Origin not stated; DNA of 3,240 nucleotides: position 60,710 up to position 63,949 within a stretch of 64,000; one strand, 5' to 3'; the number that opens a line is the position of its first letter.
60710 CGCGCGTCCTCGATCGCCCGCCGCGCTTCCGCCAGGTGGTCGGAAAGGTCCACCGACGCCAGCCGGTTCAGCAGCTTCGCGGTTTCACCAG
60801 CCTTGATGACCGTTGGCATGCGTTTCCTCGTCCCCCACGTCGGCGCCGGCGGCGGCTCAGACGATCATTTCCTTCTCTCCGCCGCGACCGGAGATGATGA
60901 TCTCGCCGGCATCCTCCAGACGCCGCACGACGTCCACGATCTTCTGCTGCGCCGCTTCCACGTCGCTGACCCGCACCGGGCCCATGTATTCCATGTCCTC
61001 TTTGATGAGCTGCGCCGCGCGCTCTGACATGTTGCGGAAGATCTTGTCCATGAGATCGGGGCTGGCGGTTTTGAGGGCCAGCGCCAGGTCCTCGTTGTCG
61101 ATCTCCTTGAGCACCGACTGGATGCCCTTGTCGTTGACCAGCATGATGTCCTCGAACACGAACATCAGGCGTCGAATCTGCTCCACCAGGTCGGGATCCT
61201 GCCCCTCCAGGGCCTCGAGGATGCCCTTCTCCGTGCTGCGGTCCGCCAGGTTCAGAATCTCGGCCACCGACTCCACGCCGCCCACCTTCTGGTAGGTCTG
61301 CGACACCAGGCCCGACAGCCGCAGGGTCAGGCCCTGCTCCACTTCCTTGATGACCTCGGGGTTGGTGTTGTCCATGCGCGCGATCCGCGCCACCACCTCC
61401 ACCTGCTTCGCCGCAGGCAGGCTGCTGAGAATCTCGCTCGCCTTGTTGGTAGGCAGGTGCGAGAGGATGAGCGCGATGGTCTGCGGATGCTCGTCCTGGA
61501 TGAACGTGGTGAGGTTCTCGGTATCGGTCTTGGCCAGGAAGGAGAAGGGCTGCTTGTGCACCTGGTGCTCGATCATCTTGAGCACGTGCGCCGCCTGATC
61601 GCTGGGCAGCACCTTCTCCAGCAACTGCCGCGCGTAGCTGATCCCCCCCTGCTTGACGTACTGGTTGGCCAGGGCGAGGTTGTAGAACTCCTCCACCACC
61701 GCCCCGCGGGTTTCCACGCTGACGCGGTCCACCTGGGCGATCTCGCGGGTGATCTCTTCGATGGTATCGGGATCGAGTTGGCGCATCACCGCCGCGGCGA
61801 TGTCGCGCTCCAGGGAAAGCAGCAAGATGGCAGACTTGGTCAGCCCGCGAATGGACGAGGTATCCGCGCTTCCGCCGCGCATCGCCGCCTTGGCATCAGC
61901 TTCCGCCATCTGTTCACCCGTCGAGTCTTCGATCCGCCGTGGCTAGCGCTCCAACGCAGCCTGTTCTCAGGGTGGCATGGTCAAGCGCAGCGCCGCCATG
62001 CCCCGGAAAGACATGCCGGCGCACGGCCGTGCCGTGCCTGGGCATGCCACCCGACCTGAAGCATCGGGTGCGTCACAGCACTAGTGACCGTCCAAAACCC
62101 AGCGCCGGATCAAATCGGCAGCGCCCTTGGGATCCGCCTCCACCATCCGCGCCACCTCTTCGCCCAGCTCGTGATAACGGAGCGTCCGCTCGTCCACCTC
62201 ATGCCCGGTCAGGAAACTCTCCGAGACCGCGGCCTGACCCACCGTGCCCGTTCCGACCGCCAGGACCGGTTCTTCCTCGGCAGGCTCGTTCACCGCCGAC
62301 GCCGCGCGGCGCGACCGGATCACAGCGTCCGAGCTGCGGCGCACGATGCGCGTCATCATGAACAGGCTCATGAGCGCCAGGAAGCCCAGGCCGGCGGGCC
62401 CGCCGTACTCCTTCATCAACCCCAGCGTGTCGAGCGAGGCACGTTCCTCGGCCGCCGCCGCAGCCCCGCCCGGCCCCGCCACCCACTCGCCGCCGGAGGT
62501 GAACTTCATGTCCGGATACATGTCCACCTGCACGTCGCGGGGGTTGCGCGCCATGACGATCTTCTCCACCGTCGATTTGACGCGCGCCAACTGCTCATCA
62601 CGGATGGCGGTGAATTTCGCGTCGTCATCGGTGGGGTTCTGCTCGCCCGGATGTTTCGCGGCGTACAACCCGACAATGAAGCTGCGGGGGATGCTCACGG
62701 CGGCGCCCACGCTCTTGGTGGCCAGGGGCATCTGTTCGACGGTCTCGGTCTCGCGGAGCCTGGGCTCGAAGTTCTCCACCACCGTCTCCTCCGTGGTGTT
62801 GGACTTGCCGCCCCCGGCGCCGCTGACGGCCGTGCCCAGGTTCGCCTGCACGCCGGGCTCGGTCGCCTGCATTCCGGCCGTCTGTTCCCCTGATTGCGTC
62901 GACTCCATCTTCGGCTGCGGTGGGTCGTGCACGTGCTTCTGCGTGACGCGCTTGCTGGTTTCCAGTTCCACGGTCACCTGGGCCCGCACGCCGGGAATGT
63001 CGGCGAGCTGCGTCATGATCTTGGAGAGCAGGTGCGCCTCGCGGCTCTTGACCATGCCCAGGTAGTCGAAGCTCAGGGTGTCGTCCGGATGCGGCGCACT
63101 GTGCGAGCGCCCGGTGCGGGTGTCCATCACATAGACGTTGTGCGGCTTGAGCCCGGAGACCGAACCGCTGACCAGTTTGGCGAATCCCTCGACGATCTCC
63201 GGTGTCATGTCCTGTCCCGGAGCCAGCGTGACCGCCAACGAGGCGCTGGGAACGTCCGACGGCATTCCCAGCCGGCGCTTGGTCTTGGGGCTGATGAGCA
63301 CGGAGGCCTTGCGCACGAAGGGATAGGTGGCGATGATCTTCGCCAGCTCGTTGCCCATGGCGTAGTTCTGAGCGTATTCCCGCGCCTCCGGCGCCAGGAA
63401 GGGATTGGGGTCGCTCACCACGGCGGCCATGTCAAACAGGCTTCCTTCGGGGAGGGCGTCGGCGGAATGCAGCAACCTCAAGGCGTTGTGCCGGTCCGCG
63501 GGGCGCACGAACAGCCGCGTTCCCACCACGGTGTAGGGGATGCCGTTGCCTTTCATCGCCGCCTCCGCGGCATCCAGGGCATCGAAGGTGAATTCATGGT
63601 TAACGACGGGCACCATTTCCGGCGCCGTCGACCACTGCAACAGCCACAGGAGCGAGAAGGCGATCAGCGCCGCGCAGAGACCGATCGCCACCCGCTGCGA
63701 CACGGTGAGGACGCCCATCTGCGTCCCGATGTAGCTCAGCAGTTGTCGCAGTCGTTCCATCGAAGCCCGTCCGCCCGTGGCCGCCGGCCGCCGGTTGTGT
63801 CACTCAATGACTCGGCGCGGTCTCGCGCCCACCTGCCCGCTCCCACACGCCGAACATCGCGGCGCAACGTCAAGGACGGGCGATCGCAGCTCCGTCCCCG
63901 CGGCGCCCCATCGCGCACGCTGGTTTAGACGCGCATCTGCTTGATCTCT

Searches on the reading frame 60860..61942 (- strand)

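Call 32: search_protein_families(library=pfam, proteins=[window:60860-61942:-], max_evalue=0.001)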
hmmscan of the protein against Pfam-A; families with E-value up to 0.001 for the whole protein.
window:60860-61942:- (361 aa): 4 families
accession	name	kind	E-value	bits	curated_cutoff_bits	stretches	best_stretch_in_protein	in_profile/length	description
PF01706.21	FliG_C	-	4e-47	159.4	23.3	1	243-350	1-108/108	FliG C-terminal domain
PF14842.11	FliG_N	-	1.9e-38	131.7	25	2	31-133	2-104/104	FliG N-terminal domain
PF14841.11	FliG_M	-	2.5e-36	124.2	25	2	142-215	2-75/76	FliG middle domain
PF03448.22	MgtE_N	-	2.3e-09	38.2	25.9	1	106-183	19-93/102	MgtE intracellular N domain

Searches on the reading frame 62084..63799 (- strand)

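Call 32: search_protein_families(library=pfam, proteins=[window:62084-63799:-], max_evalue=0.001)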
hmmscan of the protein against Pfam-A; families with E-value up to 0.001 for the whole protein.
window:62084-63799:- (572 aa): 2 families
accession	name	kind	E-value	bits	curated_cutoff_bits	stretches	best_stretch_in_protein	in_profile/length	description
PF01514.23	YscJ_FliF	-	1.3e-18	67.9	24.4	1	58-228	2-173/179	Secretory protein of YscJ/FliF family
PF08345.17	YscJ_FliF_C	-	1.1e-08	36.1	23.8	1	271-413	10-128/147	Flagellar M-ring protein C-terminal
